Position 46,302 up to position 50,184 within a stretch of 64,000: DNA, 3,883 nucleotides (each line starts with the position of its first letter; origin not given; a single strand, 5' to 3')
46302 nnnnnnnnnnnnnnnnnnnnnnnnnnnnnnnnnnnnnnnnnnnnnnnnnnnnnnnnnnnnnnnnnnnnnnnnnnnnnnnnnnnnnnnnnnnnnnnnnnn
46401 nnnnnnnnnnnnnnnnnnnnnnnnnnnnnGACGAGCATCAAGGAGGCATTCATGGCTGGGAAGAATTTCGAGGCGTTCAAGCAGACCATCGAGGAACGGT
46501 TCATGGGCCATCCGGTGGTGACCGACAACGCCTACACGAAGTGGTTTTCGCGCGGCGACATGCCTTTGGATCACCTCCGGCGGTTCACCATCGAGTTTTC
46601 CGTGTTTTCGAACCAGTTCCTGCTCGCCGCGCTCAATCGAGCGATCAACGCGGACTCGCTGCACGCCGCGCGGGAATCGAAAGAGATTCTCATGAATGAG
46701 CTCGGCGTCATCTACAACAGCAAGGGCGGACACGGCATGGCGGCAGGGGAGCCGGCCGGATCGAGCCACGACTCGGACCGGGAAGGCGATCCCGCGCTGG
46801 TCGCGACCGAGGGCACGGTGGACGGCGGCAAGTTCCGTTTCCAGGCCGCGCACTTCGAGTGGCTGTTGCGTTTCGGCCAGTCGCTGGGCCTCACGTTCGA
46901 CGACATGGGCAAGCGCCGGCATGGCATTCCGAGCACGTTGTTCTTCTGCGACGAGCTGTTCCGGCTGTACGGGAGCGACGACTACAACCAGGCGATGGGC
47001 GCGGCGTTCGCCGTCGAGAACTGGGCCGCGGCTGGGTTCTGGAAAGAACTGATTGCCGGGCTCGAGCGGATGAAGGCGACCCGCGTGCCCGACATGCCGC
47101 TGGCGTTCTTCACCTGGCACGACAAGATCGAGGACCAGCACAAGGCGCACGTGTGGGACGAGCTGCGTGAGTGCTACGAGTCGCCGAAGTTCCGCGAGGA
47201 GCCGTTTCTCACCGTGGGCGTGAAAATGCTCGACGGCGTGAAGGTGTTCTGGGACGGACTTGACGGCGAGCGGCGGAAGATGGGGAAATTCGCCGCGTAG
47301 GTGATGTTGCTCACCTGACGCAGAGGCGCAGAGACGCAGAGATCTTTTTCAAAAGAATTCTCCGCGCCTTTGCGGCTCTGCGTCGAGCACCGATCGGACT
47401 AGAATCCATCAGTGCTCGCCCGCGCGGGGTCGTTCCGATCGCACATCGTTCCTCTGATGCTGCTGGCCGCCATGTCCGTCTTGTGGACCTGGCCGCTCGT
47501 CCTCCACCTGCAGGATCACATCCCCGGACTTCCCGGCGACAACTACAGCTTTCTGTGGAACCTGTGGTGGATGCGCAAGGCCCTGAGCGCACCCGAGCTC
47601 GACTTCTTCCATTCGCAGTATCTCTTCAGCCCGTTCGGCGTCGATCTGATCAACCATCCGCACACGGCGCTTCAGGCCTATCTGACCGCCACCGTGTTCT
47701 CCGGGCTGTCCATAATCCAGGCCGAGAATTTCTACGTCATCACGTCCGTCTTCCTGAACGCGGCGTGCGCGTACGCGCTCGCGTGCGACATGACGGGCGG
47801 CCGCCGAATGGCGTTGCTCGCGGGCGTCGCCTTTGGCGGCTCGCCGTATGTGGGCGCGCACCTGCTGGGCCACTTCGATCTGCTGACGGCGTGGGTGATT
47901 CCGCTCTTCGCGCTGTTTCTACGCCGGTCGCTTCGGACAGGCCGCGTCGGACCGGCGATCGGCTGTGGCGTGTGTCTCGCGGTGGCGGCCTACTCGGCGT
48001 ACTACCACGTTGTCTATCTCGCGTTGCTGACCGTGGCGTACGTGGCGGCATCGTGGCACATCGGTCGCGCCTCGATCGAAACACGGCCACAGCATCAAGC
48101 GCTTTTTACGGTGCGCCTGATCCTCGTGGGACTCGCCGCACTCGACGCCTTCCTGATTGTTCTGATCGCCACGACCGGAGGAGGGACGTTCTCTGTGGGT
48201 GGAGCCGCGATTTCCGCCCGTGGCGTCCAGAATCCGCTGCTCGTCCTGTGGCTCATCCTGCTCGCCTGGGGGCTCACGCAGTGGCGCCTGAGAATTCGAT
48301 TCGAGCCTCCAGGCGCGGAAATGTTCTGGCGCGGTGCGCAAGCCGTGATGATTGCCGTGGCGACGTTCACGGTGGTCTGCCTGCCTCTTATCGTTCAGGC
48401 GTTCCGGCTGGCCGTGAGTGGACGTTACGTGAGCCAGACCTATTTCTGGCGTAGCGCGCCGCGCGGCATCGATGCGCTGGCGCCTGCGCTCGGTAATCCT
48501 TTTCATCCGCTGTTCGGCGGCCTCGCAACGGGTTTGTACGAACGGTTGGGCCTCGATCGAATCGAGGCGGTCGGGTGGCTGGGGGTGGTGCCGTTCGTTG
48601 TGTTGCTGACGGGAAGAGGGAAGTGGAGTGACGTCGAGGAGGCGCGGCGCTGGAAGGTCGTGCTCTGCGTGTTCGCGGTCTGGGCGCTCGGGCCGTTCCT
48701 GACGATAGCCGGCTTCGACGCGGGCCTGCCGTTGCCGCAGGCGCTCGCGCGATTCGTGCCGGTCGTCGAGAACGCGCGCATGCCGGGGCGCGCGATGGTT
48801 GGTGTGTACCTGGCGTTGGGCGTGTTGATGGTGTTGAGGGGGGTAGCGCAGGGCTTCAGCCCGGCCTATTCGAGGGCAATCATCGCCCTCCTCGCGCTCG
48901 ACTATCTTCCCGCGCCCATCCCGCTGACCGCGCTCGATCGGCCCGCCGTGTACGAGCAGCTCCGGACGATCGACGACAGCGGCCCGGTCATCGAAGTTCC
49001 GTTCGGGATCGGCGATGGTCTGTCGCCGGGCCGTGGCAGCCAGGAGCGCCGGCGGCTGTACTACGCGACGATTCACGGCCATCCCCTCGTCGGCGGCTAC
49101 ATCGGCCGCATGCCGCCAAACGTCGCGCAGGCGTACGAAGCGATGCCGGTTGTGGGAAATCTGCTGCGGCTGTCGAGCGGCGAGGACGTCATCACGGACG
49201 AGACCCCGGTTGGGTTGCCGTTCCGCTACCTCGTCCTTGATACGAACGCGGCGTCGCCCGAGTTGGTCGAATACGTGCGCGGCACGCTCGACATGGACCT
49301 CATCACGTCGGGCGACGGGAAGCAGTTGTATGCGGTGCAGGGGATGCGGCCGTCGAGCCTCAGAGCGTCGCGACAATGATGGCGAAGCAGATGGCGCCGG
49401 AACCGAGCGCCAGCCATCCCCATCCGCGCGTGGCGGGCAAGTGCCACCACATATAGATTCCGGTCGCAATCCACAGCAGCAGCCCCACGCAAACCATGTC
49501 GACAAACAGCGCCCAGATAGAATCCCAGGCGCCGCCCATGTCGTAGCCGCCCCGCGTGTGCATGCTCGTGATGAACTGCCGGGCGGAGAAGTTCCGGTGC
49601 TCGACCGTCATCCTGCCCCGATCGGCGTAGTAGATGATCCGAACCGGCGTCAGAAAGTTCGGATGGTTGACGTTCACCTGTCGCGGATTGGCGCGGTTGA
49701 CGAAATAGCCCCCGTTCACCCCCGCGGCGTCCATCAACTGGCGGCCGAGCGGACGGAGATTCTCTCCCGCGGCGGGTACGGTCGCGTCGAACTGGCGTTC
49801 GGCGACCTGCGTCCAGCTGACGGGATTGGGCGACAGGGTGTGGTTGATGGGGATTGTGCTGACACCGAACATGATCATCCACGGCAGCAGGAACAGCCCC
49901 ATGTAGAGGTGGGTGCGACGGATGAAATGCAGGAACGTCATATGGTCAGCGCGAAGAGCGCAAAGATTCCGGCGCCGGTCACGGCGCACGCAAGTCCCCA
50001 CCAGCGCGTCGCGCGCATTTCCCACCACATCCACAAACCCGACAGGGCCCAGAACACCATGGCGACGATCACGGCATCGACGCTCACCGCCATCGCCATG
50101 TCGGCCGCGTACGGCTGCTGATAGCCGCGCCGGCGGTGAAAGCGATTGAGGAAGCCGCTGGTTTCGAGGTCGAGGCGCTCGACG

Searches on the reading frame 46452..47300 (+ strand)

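Call 38: search_protein_families(library=pfam, proteins=[window:46452-47300:+], max_evalue=0.001)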
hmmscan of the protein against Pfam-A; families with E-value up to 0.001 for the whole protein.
window:46452-47300:+ (282 aa): 1 family
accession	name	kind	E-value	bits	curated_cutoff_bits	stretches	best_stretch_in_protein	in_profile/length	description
PF14518.11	Haem_oxygenas_2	-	9.2e-07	29.3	28.9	1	126-240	42-152/177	Iron-containing redox enzyme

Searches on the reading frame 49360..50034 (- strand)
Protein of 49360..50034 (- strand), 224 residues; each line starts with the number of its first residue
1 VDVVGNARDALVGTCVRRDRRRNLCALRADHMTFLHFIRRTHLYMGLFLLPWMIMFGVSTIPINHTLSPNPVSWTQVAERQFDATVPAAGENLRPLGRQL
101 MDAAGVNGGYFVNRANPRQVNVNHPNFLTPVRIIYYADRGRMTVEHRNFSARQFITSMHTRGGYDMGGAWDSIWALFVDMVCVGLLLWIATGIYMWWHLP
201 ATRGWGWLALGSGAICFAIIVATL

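Call 38: search_protein_families(library=pfam, proteins=[window:49360-50034:-], max_evalue=0.001)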
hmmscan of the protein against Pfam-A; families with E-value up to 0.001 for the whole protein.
window:49360-50034:- (224 aa): 1 family
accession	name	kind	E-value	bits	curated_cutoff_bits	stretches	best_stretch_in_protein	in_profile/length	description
PF03929.21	PepSY_TM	-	0.00023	21.5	28.8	1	15-198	154-294/295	PepSY-associated TM region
